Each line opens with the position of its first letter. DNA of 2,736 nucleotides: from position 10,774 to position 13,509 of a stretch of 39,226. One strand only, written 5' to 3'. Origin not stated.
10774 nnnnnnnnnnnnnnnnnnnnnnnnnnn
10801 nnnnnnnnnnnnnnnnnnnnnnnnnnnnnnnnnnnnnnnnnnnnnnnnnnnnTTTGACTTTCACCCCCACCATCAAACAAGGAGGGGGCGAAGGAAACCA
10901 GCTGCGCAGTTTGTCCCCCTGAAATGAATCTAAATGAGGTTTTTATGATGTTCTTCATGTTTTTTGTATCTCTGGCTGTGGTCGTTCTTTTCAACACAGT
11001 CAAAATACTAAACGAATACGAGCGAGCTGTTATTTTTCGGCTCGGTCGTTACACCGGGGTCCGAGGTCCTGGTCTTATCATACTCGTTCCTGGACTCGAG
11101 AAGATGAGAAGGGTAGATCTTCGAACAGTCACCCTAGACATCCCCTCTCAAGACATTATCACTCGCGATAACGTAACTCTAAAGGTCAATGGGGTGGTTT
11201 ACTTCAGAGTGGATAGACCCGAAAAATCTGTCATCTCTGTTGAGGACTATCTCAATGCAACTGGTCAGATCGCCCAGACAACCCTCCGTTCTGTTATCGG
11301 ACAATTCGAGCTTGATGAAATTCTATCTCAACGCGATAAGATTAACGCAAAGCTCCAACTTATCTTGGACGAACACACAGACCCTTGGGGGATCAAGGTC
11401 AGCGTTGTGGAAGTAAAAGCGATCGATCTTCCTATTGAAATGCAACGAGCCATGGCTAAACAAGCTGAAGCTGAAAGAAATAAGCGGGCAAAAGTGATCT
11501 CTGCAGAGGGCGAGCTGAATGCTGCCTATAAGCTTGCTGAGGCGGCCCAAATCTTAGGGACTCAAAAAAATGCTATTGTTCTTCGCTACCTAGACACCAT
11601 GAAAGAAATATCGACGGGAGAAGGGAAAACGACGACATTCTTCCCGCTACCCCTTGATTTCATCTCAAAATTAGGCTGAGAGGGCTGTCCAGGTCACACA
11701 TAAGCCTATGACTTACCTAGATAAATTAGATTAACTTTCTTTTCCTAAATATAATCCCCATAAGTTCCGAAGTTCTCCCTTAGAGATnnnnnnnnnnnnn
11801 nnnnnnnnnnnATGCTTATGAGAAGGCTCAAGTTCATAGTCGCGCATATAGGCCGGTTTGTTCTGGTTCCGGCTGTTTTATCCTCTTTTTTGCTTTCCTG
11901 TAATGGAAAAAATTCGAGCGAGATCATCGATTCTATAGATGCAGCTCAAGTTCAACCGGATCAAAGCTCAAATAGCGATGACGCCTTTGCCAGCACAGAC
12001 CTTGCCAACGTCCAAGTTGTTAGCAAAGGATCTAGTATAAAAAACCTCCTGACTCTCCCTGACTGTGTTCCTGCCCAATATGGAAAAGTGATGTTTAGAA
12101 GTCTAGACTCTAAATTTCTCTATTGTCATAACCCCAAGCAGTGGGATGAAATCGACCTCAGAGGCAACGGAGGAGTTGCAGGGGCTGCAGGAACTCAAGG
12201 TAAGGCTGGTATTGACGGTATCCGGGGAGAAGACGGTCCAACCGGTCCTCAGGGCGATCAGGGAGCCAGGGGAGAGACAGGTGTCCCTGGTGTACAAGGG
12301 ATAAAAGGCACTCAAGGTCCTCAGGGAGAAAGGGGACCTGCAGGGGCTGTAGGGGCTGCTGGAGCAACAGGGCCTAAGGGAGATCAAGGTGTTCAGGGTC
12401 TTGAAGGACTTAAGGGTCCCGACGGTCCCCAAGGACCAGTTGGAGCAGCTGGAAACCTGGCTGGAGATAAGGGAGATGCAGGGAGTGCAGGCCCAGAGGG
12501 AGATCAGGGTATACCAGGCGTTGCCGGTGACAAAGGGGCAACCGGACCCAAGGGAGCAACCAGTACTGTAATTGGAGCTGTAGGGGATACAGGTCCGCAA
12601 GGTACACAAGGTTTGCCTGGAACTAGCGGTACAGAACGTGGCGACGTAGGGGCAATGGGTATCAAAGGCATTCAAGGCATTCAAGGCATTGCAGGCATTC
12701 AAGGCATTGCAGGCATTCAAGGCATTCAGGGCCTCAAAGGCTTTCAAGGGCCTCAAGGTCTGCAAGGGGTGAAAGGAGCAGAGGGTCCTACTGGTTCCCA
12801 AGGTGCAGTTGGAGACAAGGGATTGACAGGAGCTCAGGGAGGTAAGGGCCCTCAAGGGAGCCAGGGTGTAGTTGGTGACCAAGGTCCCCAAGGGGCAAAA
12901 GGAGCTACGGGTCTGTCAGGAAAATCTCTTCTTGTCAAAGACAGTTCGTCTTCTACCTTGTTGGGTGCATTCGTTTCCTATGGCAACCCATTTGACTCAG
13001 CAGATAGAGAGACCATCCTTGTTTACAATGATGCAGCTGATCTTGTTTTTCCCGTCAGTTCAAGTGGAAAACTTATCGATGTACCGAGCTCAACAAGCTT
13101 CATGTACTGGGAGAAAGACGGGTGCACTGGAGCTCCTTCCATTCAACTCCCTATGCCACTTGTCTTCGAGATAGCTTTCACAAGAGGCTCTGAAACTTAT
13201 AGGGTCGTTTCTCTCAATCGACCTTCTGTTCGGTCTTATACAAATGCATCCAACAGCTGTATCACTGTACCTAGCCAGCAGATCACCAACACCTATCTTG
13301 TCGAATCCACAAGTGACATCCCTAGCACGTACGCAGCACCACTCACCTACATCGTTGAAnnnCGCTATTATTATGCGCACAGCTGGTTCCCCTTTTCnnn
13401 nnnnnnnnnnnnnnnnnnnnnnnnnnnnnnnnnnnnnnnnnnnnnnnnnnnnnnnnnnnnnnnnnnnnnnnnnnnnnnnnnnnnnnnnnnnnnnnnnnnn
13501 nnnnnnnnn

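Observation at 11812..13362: Collagen-like lipoprotein with a perfect 9-bp tandem repeat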

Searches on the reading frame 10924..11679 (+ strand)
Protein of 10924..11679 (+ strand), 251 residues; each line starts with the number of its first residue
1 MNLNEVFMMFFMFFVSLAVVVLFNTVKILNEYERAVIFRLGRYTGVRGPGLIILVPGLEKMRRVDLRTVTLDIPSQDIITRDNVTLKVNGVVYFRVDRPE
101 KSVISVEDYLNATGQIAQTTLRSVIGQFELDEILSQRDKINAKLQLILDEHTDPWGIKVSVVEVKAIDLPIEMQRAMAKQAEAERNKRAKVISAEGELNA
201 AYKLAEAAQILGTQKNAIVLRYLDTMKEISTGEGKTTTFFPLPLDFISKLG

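Call 6: search_protein_families(library=pfam, proteins=[window:10924-11679:+], max_evalue=0.01)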
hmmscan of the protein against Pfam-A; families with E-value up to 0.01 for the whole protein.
window:10924-11679:+ (251 aa): 3 families
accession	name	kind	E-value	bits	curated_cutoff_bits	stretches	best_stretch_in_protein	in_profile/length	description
PF01145.31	Band_7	-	8.9e-40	137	23.6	1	28-197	2-175/176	SPFH domain / Band 7 family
PF11320.13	DUF3122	-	0.006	17.1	25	0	85-152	46-117/134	Protein of unknown function (DUF3122)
PF13421.11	Band_7_1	-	0.0078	16.3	24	0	118-182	142-208/211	SPFH domain-Band 7 family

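Call 11: find_encoding_contigs(protein=window:10924-11676:+, flank=10000)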
Protein window:10924-11676:+ (251 aa): no gene with exactly this product is on record in the collection.

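Call 14: find_related_loci(query=window:10924-11676:+, collection=genome_contigs, flank=10000)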
Query window:10924-11676:+ (251 aa) in genome_contigs; peptide patterns used: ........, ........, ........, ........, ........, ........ (x = any residue, [..] = any of these).
600 stretches matched a pattern (row limit reached: there are more); 568 encode a relative of the query (tblastn E <= 1e-3); the best 80 are kept; 80 distinct loci.
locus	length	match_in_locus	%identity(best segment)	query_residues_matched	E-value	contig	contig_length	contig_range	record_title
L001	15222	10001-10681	84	24-250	3e-128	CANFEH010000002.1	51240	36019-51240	MAG: Zetaproteobacteria bacterium isolate CH-Oct18-10 genome assembly, contig: CH-Oct18-C517, whole genome shotgun seque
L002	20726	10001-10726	77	9-250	9e-128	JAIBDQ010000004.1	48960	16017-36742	MAG: Halobacteriovorax sp. isolate bin.43 k141_1716607_length_48960_cov_35.9154, whole genome shotgun sequence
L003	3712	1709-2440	78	7-250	1e-130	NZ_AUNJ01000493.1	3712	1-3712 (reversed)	Bacteriovorax sp. DB6_IX ctg7180002949680, whole genome shotgun sequence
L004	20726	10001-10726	76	9-250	4e-126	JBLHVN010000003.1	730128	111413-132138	MAG: Sulfitobacter sp. isolate 3300046534_95 Ga0491194_0000005, whole genome shotgun sequence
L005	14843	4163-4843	80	24-250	5e-126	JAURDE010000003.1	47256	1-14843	MAG: Bdellovibrionota bacterium isolate SFB_34D_100_58 k141_2141903_length_47256_cov_11.1857, whole genome shotgun seque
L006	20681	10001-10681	81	24-250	5e-126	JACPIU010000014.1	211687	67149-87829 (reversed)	MAG: Bdellovibrio sp. isolate NC_groundwater_449_Ag_S-0.1um_43_11 S35_SO-1_scaffold_9403, whole genome shotgun sequence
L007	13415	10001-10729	75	8-250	3e-125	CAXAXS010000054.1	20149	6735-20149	MAG TPA_asm: uncultured Halobacteriovorax sp. isolate ERR599368_binner23_Refined_6 genome assembly, contig: ERZ2772639.6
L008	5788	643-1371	74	8-250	2e-124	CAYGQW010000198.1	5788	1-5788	MAG TPA_asm: uncultured Halobacteriovorax sp. isolate ERP117304_co2_55 genome assembly, contig: NODE_10047_length_5788_c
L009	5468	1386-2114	74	8-250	1e-124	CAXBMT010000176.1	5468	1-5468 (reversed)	MAG TPA_asm: uncultured Bdellovibrionales bacterium isolate ERR2762111_binner123_Refined_26 genome assembly, contig: ERZ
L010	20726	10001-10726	74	7-248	3e-123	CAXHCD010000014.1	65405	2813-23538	MAG TPA_asm: uncultured Oligoflexia bacterium isolate SRR12480088_concoct_21 genome assembly, contig: ERZ4874608.71, who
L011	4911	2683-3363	78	24-250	9e-122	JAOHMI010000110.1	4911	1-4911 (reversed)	Bacteriovoracaceae bacterium isolate AM-382-I21 AM-382-I21_NODE_110, whole genome shotgun sequence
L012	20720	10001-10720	71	11-250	6e-118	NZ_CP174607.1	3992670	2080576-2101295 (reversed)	Peredibacter sp. HCB2-198 chromosome, complete genome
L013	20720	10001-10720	71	11-250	2e-117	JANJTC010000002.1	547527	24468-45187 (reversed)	MAG: Bacteriovoracaceae bacterium isolate RX1_metabat.bin.2 RX1_k141_883810, whole genome shotgun sequence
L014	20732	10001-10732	69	7-250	7e-117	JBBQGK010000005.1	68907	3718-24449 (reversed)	MAG: Bacteriovoracales bacterium isolate Co_metawrap_965 Cmw_965_k141_1555403_length_68907_cov_9.0000, whole genome shot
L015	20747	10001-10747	68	1-250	8e-117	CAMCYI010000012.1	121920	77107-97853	MAG: Bacteriovorax stolpii isolate MiE-16apr19-379 genome assembly, contig: MiE-16apr19-C162, whole genome shotgun seque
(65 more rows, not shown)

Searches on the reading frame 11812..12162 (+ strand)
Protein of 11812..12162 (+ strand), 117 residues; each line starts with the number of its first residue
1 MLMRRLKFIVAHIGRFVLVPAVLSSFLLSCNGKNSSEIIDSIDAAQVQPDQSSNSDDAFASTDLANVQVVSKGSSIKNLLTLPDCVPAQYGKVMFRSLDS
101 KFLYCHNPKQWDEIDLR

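Call 7: search_protein_families(library=ncbifam, proteins=[window:11812-12162:+], max_evalue=0.1)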
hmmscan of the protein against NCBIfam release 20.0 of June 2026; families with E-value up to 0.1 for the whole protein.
window:11812-12162:+ (117 aa): 1 family
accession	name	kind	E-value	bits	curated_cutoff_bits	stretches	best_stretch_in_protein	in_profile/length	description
TIGR03061.1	pip_yhgE_Nterm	subfamily_domain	0.062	12.9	96.15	1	5-58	8-60/164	YhgE/Pip family protein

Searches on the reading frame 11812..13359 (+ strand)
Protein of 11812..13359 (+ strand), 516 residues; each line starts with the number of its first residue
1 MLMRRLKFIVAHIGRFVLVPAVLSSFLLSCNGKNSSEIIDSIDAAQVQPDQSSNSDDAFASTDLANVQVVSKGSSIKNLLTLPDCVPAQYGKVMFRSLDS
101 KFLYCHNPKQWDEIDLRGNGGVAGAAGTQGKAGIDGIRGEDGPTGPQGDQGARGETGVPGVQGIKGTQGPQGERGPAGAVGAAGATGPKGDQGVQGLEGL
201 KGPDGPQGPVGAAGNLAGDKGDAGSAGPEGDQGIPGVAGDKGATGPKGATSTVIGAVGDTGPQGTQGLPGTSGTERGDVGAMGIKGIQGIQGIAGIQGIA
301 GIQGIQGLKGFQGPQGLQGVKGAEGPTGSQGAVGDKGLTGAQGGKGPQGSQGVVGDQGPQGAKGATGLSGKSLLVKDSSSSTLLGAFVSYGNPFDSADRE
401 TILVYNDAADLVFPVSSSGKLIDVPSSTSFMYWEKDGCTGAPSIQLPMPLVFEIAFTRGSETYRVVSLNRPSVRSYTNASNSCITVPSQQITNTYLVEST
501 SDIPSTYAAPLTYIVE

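Call 6: search_protein_families(library=pfam, proteins=[window:11812-13359:+], max_evalue=0.01)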
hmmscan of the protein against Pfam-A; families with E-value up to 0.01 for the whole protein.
window:11812-13359:+ (516 aa): 1 family
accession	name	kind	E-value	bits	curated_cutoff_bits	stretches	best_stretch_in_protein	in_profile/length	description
PF01391.23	Collagen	-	3.9e-36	123.1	27.2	5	157-215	1-59/60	Collagen triple helix repeat (20 copies)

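Call 7: search_protein_families(library=ncbifam, proteins=[window:11812-13359:+], max_evalue=0.1)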
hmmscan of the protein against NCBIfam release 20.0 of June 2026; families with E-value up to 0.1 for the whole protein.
window:11812-13359:+ (516 aa): 4 families
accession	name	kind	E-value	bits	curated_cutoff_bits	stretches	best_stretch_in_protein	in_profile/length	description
NF038329.2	gly_rich_SclB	equivalog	2.3e-39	135.5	325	2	80-273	89-274/442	LPXTG-anchored collagen-like adhesin Scl2/SclB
NF046116.1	adhesin_Lcl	equivalog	3.6e-36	124.6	500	2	117-288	86-267/431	collagen-like adhesin Lcl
NF038330.1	adhesin_SclA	exception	8.7e-31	107.9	400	2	217-372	113-257/405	LPXTG-anchored collagen-like adhesin Scl1/SclA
NF038313.3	HisXaaSer_A4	exception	0.00046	21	55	0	165-194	60-89/93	His-Xaa-Ser repeat protein HxsA4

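Call 10: find_encoding_contigs(protein=window:11812-13359:+, flank=10000)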
Protein window:11812-13359:+ (516 aa): no gene with exactly this product is on record in the collection.

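Call 43: search_protein_families(library=phrogs, proteins=[window:11812-13359:+], max_evalue=0.01)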
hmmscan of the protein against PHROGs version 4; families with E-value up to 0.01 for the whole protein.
window:11812-13359:+ (516 aa): 43 families (the best 25 are shown)
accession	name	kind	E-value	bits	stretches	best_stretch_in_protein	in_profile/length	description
phrog_5073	-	tail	3.1e-60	205.7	3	270-455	264-438/519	tail fiber protein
phrog_6320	-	tail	1.5e-59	203.6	3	252-370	77-200/745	tail fiber protein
phrog_819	-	tail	5.6e-43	148.3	3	253-370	476-595/1024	tail protein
phrog_8745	-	tail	3.8e-32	111.7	3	117-249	1382-1513/1803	tail fiber protein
phrog_3420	-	unknown function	2.2e-30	106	1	118-371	48-302/929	-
phrog_1806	-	tail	1.7e-28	100.7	3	254-393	111-250/276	collagen like minor tail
phrog_366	-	tail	1.9e-28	101.2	4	116-189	313-386/474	tail fiber protein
phrog_36982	-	unknown function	5.4e-24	85.1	1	119-395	243-517/944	-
phrog_26246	-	tail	7.8e-24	85.4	3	117-242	85-209/329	tail protein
phrog_29268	-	unknown function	1.1e-22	81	3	283-386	406-509/653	-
phrog_28263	-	tail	6e-22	77.8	2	118-273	586-739/1400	tail fiber protein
phrog_1658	-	unknown function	2.9e-21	77.3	3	126-212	39-125/239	-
phrog_18350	-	tail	3.3e-21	77.1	4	118-215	99-197/253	tail fiber protein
phrog_38806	-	unknown function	3.5e-21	76.8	3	163-253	67-156/285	-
phrog_10972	-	tail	5.8e-20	73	5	194-251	155-211/343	tail fiber protein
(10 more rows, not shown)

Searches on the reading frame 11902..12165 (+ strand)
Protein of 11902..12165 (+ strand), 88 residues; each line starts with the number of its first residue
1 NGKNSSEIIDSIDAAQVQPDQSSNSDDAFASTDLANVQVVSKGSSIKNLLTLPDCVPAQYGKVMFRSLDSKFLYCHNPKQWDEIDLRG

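Call 18: find_homologous_proteins(query=window:11902-12165:+, max_evalue=0.01)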
Query window:11902-12165:+: 1 candidates shared short words with the query, none scored E <= 0.01.

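Call 41: search_protein_families(library=pfam, proteins=[window:11902-12165:+], max_evalue=1)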
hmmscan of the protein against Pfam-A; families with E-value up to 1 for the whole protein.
window:11902-12165:+ (88 aa): 0 families

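Call 43: search_protein_families(library=phrogs, proteins=[window:11902-12165:+], max_evalue=0.01)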
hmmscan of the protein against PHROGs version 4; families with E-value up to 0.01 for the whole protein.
window:11902-12165:+ (88 aa): 0 families

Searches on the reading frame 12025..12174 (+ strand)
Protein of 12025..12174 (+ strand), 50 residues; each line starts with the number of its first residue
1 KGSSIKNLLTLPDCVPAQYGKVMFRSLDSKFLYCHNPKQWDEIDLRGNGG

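Call 56: search_solved_structures(query=window:12025-12174:+, max_evalue=10)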
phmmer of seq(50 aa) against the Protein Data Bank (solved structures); distinct sequences matched with E-value up to 10: 2.
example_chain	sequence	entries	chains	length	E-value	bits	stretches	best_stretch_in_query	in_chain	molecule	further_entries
6ife_A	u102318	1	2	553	0.22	14.9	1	8-45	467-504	Beta-xylosidase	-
2ytv_A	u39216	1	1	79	0.36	14.2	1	12-47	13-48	Cold shock domain-containing protein E1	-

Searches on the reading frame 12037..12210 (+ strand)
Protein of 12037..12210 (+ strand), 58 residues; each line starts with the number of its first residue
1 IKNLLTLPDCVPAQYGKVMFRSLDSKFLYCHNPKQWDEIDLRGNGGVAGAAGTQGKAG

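Call 58: find_related_loci(query=A3, collection=metagenome_contigs, flank=5000)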
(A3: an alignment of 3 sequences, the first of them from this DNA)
Query A3 (58 aa) in metagenome_contigs; peptide patterns used: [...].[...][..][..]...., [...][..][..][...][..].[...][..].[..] (x = any residue, [..] = any of these).
211 stretches matched a pattern, but none encodes a relative of the query by tblastn (E <= 1e-3).
